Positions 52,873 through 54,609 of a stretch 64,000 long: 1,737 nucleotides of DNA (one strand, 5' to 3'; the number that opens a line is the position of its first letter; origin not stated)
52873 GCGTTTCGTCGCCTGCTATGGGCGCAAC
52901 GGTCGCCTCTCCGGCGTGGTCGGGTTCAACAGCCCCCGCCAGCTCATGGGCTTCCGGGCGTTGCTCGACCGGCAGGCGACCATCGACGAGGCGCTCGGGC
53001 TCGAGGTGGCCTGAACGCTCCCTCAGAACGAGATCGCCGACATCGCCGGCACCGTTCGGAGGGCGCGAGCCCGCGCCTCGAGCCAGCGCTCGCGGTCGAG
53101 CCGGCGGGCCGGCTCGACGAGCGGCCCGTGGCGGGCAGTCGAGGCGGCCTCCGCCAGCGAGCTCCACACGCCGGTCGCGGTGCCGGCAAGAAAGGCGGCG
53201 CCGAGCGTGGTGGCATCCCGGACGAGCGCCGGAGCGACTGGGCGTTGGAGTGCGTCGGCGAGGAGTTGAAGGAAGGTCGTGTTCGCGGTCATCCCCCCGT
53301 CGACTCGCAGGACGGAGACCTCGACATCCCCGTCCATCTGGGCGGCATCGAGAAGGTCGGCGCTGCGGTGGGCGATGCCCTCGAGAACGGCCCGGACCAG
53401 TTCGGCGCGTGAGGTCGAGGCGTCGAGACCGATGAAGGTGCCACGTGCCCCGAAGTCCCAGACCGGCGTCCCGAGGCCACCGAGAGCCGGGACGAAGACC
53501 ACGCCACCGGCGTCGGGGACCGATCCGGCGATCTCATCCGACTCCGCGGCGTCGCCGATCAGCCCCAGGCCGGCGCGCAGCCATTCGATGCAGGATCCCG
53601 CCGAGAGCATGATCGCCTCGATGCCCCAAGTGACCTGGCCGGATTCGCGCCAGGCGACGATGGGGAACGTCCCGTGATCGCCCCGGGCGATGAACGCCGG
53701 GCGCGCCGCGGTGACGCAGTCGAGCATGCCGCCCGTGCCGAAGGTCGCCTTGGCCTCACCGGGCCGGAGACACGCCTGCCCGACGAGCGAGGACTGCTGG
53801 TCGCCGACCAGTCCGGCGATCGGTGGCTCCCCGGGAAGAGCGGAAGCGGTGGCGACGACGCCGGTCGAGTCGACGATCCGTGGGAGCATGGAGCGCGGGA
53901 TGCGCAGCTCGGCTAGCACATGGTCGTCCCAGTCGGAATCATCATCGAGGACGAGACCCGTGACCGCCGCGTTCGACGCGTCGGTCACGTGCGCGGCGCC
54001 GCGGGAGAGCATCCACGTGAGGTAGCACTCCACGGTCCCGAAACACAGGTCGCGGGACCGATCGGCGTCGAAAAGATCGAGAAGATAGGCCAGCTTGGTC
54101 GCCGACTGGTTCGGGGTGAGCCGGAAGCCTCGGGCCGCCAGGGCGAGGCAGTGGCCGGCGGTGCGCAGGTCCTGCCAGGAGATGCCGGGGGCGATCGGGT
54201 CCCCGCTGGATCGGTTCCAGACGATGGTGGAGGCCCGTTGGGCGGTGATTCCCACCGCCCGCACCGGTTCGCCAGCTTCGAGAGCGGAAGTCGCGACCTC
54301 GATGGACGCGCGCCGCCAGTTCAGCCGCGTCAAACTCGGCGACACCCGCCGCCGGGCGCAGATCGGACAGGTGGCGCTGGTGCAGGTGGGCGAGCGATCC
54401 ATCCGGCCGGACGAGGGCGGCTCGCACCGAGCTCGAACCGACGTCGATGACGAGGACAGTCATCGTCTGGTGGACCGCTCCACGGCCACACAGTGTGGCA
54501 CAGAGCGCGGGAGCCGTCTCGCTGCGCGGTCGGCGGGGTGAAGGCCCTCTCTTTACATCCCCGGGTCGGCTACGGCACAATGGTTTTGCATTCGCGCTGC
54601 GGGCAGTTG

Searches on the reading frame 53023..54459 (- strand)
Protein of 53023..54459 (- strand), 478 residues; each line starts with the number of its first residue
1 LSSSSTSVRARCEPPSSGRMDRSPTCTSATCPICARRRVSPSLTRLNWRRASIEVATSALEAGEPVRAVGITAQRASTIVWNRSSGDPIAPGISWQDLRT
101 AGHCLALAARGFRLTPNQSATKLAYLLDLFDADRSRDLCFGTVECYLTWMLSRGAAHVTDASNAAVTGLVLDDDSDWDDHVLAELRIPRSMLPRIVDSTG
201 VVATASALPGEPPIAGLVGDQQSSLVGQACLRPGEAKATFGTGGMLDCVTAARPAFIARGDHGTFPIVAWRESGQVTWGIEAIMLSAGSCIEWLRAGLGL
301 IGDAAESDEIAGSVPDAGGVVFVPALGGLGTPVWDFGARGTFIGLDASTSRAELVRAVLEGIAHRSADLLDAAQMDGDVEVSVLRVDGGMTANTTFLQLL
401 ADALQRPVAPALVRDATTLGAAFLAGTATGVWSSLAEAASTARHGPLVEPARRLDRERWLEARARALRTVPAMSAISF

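Call 10: search_protein_families(library=pfam, proteins=[window:53023-54459:-], max_evalue=0.01)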
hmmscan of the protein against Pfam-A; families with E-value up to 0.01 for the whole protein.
window:53023-54459:- (478 aa): 2 families
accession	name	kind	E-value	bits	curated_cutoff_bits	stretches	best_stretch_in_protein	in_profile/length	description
PF02782.22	FGGY_C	-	3.9e-31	108.8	27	1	240-428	5-197/198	FGGY family of carbohydrate kinases, C-terminal domain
PF00370.27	FGGY_N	-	5.6e-20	72.4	28.8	1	64-227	68-245/245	FGGY family of carbohydrate kinases, N-terminal domain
